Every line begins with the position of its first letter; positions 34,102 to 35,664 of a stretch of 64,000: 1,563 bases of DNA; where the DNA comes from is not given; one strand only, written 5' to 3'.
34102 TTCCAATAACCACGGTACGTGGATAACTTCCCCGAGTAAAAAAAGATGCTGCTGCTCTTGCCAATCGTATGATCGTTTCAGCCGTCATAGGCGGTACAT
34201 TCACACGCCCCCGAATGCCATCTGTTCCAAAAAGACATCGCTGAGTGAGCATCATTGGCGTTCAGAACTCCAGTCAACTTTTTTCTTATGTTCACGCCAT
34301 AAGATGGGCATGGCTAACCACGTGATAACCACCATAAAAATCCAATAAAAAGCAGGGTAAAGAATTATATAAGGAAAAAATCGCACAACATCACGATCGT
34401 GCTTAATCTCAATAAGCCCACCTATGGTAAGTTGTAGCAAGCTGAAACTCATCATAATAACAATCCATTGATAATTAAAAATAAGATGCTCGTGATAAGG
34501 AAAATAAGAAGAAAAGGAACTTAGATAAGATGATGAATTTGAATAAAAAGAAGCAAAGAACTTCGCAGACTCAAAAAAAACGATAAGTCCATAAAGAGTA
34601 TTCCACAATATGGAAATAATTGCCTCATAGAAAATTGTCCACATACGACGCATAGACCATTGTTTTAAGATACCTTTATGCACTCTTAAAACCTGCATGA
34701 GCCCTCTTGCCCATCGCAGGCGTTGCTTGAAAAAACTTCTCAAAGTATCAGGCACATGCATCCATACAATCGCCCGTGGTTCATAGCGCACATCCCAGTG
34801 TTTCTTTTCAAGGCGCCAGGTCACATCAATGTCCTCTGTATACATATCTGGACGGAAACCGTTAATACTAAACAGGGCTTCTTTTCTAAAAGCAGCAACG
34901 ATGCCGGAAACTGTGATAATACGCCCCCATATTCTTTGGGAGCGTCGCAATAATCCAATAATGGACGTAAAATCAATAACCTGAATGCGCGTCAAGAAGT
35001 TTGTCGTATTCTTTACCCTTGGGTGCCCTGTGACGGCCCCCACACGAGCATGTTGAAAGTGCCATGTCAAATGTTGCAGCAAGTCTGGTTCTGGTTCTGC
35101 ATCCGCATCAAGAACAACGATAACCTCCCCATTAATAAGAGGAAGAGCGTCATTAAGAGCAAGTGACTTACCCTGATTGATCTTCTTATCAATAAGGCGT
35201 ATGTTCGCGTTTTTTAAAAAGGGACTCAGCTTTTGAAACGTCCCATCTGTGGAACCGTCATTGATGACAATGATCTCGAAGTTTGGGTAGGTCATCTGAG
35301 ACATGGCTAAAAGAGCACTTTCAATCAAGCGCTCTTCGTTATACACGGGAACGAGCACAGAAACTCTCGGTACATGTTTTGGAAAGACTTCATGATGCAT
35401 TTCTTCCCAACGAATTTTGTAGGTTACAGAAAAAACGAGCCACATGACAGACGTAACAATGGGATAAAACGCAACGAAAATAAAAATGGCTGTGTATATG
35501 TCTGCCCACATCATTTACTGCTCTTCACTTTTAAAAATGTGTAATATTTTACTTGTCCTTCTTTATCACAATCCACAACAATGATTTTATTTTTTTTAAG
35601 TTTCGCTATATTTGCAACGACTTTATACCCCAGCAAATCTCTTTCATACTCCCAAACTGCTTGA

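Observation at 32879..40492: PNAG (pga) locus with non-canonical order pgaA-pgaB / pgaD-like-pgaC-glmM paralog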

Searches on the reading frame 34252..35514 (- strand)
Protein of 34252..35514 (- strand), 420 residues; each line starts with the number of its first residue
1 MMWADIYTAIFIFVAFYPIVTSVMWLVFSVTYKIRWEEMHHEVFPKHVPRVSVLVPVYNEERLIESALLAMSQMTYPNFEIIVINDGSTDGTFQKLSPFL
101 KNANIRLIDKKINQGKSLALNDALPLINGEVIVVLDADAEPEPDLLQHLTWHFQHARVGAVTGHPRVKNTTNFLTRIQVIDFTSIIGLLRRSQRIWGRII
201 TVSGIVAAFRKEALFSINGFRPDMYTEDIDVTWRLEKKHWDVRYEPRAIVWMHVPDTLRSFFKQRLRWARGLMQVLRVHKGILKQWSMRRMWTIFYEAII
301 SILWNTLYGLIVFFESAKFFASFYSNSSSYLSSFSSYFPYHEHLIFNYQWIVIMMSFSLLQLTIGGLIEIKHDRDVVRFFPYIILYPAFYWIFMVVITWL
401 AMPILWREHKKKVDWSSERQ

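Call 4: search_protein_families(library=pfam, proteins=[window:34252-35514:-], max_evalue=0.1)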
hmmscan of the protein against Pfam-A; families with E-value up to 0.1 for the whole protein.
window:34252-35514:- (420 aa): 6 families
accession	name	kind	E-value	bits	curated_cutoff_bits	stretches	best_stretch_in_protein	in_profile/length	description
PF13641.12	Glyco_tranf_2_3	-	1.7e-29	103.9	27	1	49-271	1-230/230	Glycosyltransferase like family 2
PF00535.33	Glycos_transf_2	-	2.3e-29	102.9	23.3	1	52-214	1-164/168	Glycosyl transferase family 2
PF13632.12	Glyco_trans_2_3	-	3.4e-23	82.9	27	1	131-315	1-182/198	Glycosyl transferase family group 2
PF13506.12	Glyco_transf_21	-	2.3e-16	60.2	21.7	1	116-270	18-174/174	Glycosyl transferase family 21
PF10111.15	Glyco_tranf_2_2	-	4.3e-07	30.1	27.3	1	52-250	1-214/276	Glycosyltransferase like family 2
PF03142.21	Chitin_synth_2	-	7e-05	22.1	27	1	130-222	203-298/527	Chitin synthase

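Call 5: search_protein_families(library=ncbifam, proteins=[window:34252-35514:-], max_evalue=0.1)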
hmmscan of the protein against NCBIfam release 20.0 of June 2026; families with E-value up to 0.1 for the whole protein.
window:34252-35514:- (420 aa): 35 families (the best 25 are shown)
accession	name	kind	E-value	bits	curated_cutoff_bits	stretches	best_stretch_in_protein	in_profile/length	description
TIGR03937.1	PgaC_IcaA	equivalog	2.9e-105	352.5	422.3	1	11-417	2-403/407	poly-beta-1,6-N-acetyl-D-glucosamine synthase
TIGR03965.1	mycofact_glyco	equivalog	2.3e-30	105.9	280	1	46-291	72-319/467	mycofactocin biosynthesis glycosyltransferase MftF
TIGR03030.1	CelA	equivalog_domain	5.1e-30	104.1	699.1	1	5-285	87-390/714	UDP-forming cellulose synthase catalytic subunit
TIGR03111.1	glyc2_xrt_Gpos1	hypoth_equivalog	2e-24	86.2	363.95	1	17-288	20-302/439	TIGR03111 family XrtG-associated glycosyltransferase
NF041875.1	EPS_EpsD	equivalog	6.1e-24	85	370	1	51-280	1-235/325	exopolysaccharide biosynthesis glycosyltransferase EpsD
TIGR04242.1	nodulat_NodC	equivalog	8.6e-24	84.2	550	1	27-272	27-284/395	chitooligosaccharide synthase NodC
NF008558.0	PRK11498.1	equivalog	4.8e-17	61.2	992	1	46-283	270-512/872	UDP-forming cellulose synthase catalytic subunit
NF053846.1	glyco_with_XrtP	equivalog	1.1e-16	60.5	520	1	13-419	4-436/440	XrtP-associated glycosyltransferase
TIGR03472.1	HpnI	equivalog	3.7e-16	58.9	310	1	14-277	7-277/373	bacteriohopanetetrol glucosamine biosynthesis glycosyltransferase HpnI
NF007482.0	PRK10073.1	equivalog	1.3e-15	57.2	423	1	48-149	5-106/334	glycosyltransferase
NF047683.1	TeichurnBiosyTuaG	equivalog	8.9e-15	55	400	1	47-162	4-121/252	teichuronic acid biosynthesis protein TuaG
TIGR04283.1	glyco_like_mftF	equivalog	3.1e-13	49.8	182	1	51-239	1-173/221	TIGR04283 family arsenosugar biosynthesis glycosyltransferase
NF047588.1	GlcsyltransPgfSStrep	equivalog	6.2e-13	48.6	500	1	50-155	2-112/308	glycosyltransferase PgfS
NF053739.1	GlytfEpsEBac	equivalog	8e-11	41.4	450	1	49-138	1-92/265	glycosyltransferase EpsE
NF041865.1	EpsU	equivalog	2.6e-10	39.9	700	1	13-310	5-303/394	exopolysaccharide biosynthesis GT2 family glycosyltransferase EpsU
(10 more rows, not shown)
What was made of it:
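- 34252..35514 (-): pgaC-like GT2 processive synthase (420 aa); its start overlaps the stop of the pgaD-like gene (ATGA). TIGR03937 scores 352 bits over the full length, below the cutoff of 422 (call 5).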

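Call 34: find_related_loci(query=window:34252-35514:-, collection=genome_contigs, flank=10000)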
Query window:34252-35514:- (420 aa) in genome_contigs; peptide patterns used: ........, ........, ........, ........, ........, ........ (x = any residue, [..] = any of these).
7 stretches matched a pattern; 2 encode a relative of the query (tblastn E <= 1e-3); 2 distinct loci.
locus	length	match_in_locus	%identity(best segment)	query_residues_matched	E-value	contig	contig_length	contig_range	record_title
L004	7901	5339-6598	70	2-420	0e+0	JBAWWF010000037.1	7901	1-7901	MAG: Alphaproteobacteria bacterium isolate ELA030 MAG030_37, whole genome shotgun sequence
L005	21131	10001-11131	35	13-403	3e-77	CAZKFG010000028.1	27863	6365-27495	MAG TPA_asm: uncultured Acidaminococcales bacterium isolate SRP242652_co2_110 genome assembly, contig: NODE_1974_length_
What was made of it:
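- Tried and rejected: The one allowed scan, with PgaC, returned only two loci (call 34).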

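Call 52: search_dna_similar(query=window:34252-35514:-, collection=plasmids, mode=protein, max_evalue=1e-40, max_rows=60, rows=spread)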
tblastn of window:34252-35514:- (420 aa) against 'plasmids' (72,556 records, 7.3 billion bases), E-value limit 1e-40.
Records with a match: 211; places in all: 215; records where one place covers at least 80% of the query: 195.
Best place of each record, by identity: <60% 211.
By first word of the organism name: Ralstonia 129; Escherichia 28; Enterobacter 7; Klebsiella 6; Acinetobacter 6; Staphylococcus 6; Levilactobacillus 5; Burkholderia 4; Mammaliicoccus 3; Plesiomonas 2; and 10 more.
By predicted mobility (MOB-suite, as given by PLSDB): mobilizable 128; non-mobilizable 64; conjugative 19.
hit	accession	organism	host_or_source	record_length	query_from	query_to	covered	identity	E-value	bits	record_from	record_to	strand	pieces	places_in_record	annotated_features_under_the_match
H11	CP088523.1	Escherichia coli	Homo sapiens,blood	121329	13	417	96%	34.7%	5e-69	244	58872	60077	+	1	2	pgaC: poly-beta-1,6 N-acetyl-D-glucosamine synthase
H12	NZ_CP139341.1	Escherichia coli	pork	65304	13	417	96%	34.7%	1e-68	243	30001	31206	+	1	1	pgaC: poly-beta-1,6-N-acetyl-D-glucosamine synthase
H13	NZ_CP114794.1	Escherichia coli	single cell,soil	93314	13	417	96%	34.7%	1e-68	243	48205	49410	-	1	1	pgaC: poly-beta-1,6-N-acetyl-D-glucosamine synthase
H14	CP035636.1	Enterobacter cloacae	Homo sapiens,blood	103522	13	417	96%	34.7%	1e-68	243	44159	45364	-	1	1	poly-beta-1,6 N-acetyl-D-glucosamine synthase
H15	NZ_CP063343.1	Escherichia coli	Homo sapiens,rectal swab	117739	13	417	96%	34.7%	1e-68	243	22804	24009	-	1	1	pgaC: poly-beta-1,6-N-acetyl-D-glucosamine synthase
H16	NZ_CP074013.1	Escherichia coli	Pig,pure culture,Rectal Swab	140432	13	417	96%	34.7%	1e-68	243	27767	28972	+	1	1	pgaC: poly-beta-1,6-N-acetyl-D-glucosamine synthase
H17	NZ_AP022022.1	Klebsiella sp. WP3-S18-ESBL-05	-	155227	13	417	96%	34.7%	1e-68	243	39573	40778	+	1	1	pgaC: poly-beta-1,6-N-acetyl-D-glucosamine synthase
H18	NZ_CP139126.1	Escherichia coli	Pig farm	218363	13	417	96%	34.7%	1e-68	243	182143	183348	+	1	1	pgaC: poly-beta-1,6-N-acetyl-D-glucosamine synthase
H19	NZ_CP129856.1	Klebsiella pneumoniae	Homo sapiens,whole organism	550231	4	417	99%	33.8%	1e-66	237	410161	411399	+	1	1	pgaC: poly-beta-1,6-N-acetyl-D-glucosamine synthase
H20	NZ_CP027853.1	Plesiomonas shigelloides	whole organism,catfish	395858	9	417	97%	32.9%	7e-62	223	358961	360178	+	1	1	pgaC: poly-beta-1,6-N-acetyl-D-glucosamine synthase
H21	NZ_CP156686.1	Burkholderia stagnalis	Bacterial cells,soils collected in ...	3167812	1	417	99%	32.1%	8e-68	240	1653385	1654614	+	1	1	none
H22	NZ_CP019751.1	Levilactobacillus brevis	cell culture,brewery-associated surface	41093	13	417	96%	32.1%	7e-59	214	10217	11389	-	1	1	glycosyltransferase family 2 protein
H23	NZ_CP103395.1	Levilactobacillus brevis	single cell,vegetable fermented food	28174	13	417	96%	31.8%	3e-58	213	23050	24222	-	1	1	glycosyltransferase family 2 protein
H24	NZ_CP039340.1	Ralstonia pseudosolanacearum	-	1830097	13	417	96%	31.8%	1e-68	243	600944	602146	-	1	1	none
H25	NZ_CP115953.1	Ralstonia solanacearum CFBP2957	Solanum lycopersicum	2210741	13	417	96%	31.8%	7e-67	238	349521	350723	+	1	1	none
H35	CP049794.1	Ralstonia solanacearum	whole organism,isolated from the ...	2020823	13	417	96%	31.4%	7e-68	241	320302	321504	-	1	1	pgaC: poly-beta-1,6 N-acetyl-D-glucosamine synthase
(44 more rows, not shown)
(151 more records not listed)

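Call 53: get_annotated_region(hit=H12, flank=2500)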
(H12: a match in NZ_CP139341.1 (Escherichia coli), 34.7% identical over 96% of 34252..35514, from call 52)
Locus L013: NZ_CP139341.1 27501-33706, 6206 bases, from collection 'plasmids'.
description: Escherichia coli strain YZ22MPE6 plasmid pYUYZMPE6-2, complete sequence
organism: Escherichia coli (NCBI taxid 562)
taxonomy: Bacteria; Pseudomonadota; Gammaproteobacteria; Enterobacterales; Enterobacteriaceae; Escherichia; Escherichia coli
host: -; source: pork; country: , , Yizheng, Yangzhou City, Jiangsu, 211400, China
typing (MOB-suite, as given by PLSDB): mobilizable; replicon IncY
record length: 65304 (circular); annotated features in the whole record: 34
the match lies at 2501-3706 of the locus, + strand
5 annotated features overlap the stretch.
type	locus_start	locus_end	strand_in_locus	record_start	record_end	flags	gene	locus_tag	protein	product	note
CDS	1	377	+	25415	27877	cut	pgaA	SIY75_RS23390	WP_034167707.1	poly-beta-1,6 N-acetyl-D-glucosamine export porin PgaA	-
CDS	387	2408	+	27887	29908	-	pgaB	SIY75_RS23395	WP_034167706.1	poly-beta-1,6-N-acetyl-D-glucosamine N-deacetylase PgaB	-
CDS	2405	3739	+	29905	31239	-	pgaC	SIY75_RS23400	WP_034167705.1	poly-beta-1,6-N-acetyl-D-glucosamine synthase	GO:0042710 - biofilm formation [Evidence IEA]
CDS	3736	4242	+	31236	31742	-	pgaD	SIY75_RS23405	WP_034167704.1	poly-beta-1,6-N-acetyl-D-glucosamine biosynthesis protein PgaD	GO:0042710 - biofilm formation [Evidence IEA]; GO:0000271 - polysaccharide biosynthetic process [Evidence IEA]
CDS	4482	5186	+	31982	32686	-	-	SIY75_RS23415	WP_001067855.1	IS6-like element IS26 family transposase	GO:0006313 - DNA transposition [Evidence IEA]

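Call 54: get_annotated_region(hit=H19, flank=2500)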
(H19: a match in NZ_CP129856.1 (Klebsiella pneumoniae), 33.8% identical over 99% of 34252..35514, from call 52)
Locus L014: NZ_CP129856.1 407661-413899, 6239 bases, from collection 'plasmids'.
description: Klebsiella pneumoniae strain 2020S07-151 plasmid p2020S07-151-550k
organism: Klebsiella pneumoniae (NCBI taxid 573)
taxonomy: Bacteria; Pseudomonadota; Gammaproteobacteria; Enterobacterales; Enterobacteriaceae; Klebsiella; Klebsiella pneumoniae
host: -; source: Homo sapiens,whole organism; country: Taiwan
typing (MOB-suite, as given by PLSDB): non-mobilizable
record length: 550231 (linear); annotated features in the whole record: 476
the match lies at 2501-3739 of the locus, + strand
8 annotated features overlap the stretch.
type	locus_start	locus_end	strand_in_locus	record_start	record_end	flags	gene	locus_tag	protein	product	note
CDS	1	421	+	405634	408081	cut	pgaA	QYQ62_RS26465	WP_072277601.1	poly-beta-1,6 N-acetyl-D-glucosamine export porin PgaA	-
CDS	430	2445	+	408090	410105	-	pgaB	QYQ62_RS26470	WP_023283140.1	poly-beta-1,6-N-acetyl-D-glucosamine N-deacetylase PgaB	-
CDS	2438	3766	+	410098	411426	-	pgaC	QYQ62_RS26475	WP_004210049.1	poly-beta-1,6-N-acetyl-D-glucosamine synthase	GO:0042710 - biofilm formation [Evidence IEA]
CDS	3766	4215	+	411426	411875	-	pgaD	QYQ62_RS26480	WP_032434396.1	poly-beta-1,6-N-acetyl-D-glucosamine biosynthesis protein PgaD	-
CDS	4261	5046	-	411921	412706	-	-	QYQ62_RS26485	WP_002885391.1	DsbA family protein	-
CDS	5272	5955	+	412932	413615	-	-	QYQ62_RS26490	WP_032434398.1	TerC family protein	-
CDS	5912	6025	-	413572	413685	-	-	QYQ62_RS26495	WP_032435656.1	hypothetical protein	-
CDS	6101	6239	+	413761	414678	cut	cbpA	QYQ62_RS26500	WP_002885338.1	curved DNA-binding protein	GO:0006457 - protein folding [Evidence IEA]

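Call 55: get_annotated_region(hit=H20, flank=2500)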
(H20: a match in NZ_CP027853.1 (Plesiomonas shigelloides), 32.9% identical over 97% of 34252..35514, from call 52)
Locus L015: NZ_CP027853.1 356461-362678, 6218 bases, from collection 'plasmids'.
description: Plesiomonas shigelloides strain MS-17-188 plasmid pPS-MS-17-188-1, complete sequence
organism: Plesiomonas shigelloides (NCBI taxid 703)
taxonomy: Bacteria; Pseudomonadota; Gammaproteobacteria; Enterobacterales; Enterobacteriaceae; Plesiomonas; Plesiomonas shigelloides
host: -; source: whole organism,catfish; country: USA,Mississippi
typing (MOB-suite, as given by PLSDB): non-mobilizable; replicon rep_cluster_2472
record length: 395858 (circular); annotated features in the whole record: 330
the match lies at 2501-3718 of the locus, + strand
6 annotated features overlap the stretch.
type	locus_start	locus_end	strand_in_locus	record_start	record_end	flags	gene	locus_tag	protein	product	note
CDS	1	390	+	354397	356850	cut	pgaA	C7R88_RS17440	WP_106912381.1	poly-beta-1,6 N-acetyl-D-glucosamine export porin PgaA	-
CDS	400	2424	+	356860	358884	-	pgaB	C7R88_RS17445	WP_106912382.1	poly-beta-1,6-N-acetyl-D-glucosamine N-deacetylase PgaB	-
CDS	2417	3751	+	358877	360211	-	pgaC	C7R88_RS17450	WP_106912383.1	poly-beta-1,6-N-acetyl-D-glucosamine synthase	GO:0042710 - biofilm formation [Evidence IEA]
CDS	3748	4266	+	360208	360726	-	pgaD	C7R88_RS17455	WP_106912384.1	poly-beta-1,6-N-acetyl-D-glucosamine biosynthesis protein PgaD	GO:0042710 - biofilm formation [Evidence IEA]; GO:0000271 - polysaccharide biosynthetic process [Evidence IEA]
CDS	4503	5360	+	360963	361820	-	-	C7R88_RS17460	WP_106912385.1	MBL fold metallo-hydrolase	-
CDS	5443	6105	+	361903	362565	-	-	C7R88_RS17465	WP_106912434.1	protein-disulfide isomerase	-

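Call 56: get_annotated_region(hit=H21, flank=2500)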
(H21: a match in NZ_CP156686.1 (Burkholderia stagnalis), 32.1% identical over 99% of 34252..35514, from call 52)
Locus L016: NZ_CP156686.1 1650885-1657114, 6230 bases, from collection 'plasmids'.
description: Burkholderia stagnalis strain YJ-2 plasmid plas1, complete sequence
organism: Burkholderia stagnalis (NCBI taxid 1503054)
taxonomy: Bacteria; Pseudomonadota; Betaproteobacteria; Burkholderiales; Burkholderiaceae; Burkholderia; Burkholderia stagnalis
host: -; source: Bacterial cells,soils collected in Guangdong Province, China; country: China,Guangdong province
typing (MOB-suite, as given by PLSDB): non-mobilizable
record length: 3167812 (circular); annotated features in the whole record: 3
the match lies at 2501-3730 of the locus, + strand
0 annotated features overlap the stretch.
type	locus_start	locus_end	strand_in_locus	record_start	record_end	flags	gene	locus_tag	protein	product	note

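Call 57: get_annotated_region(hit=H35, flank=2500)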
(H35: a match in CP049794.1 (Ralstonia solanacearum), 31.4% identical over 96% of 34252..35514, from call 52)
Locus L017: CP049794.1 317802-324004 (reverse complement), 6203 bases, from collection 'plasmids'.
description: Ralstonia solanacearum strain 204 plasmid unnamed, complete sequence
organism: Ralstonia solanacearum (NCBI taxid 305)
taxonomy: Bacteria; Pseudomonadota; Betaproteobacteria; Burkholderiales; Burkholderiaceae; Ralstonia; Ralstonia solanacearum
host: -; source: whole organism,isolated from the tobacco substrate; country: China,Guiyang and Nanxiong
typing (MOB-suite, as given by PLSDB): mobilizable; relaxase MOBP
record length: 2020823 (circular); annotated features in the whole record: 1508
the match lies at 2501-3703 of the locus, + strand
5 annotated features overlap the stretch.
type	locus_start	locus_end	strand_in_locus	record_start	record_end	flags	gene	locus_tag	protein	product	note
CDS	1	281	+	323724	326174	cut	pgaA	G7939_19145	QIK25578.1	poly-beta-1,6 N-acetyl-D-glucosamine export porin PgaA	-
CDS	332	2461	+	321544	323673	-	pgaB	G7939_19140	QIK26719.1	poly-beta-1,6-N-acetyl-D-glucosamine N-deacetylase PgaB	-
CDS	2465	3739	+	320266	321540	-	pgaC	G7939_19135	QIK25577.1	poly-beta-1,6 N-acetyl-D-glucosamine synthase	-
CDS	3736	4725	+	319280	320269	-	-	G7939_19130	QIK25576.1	poly-beta-1,6-N-acetyl-D-glucosamine biosynthesis protein PgaD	-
CDS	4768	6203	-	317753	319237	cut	-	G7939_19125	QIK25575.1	TolC family protein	-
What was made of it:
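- Tried and rejected: I collected canonical PgaDs through PgaC hits instead (calls 52-57).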

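Call 80: search_protein_families(library=ncbifam, proteins=[L004:6832-7884:-], max_evalue=0.001)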
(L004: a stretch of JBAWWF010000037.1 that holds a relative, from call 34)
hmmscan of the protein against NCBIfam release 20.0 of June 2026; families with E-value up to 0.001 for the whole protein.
L004:6832-7884:- (350 aa): 1 family
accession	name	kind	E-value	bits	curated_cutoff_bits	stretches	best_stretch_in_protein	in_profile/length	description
TIGR03347.1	VI_chp_1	equivalog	2e-75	253.7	143.3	1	30-332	3-299/300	type VI secretion system baseplate subunit TssG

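Call 88: search_protein_families(library=ncbifam, proteins=[L004:5339-6622:+], max_evalue=1e-20)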
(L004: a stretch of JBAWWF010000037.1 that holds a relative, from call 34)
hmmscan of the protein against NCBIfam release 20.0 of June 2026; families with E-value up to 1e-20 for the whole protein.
L004:5339-6622:+ (427 aa): 6 families
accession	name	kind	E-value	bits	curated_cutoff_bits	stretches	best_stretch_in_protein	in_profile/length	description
TIGR03937.1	PgaC_IcaA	equivalog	5.9e-105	351.5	422.3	1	10-415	2-401/407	poly-beta-1,6-N-acetyl-D-glucosamine synthase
TIGR03965.1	mycofact_glyco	equivalog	8.5e-30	104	280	1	45-272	72-301/467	mycofactocin biosynthesis glycosyltransferase MftF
TIGR03030.1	CelA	equivalog_domain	6e-29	100.6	699.1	1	4-319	88-424/714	UDP-forming cellulose synthase catalytic subunit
NF041875.1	EPS_EpsD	equivalog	3.3e-26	92.5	370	1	50-276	1-232/325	exopolysaccharide biosynthesis glycosyltransferase EpsD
TIGR04242.1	nodulat_NodC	equivalog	1.4e-24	86.8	550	1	38-271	38-284/395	chitooligosaccharide synthase NodC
TIGR03111.1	glyc2_xrt_Gpos1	hypoth_equivalog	3.3e-22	78.9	363.95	1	16-393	16-395/439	TIGR03111 family XrtG-associated glycosyltransferase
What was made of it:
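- PgaC is below the equivalog cutoff in every member of this subfamily (call 88).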
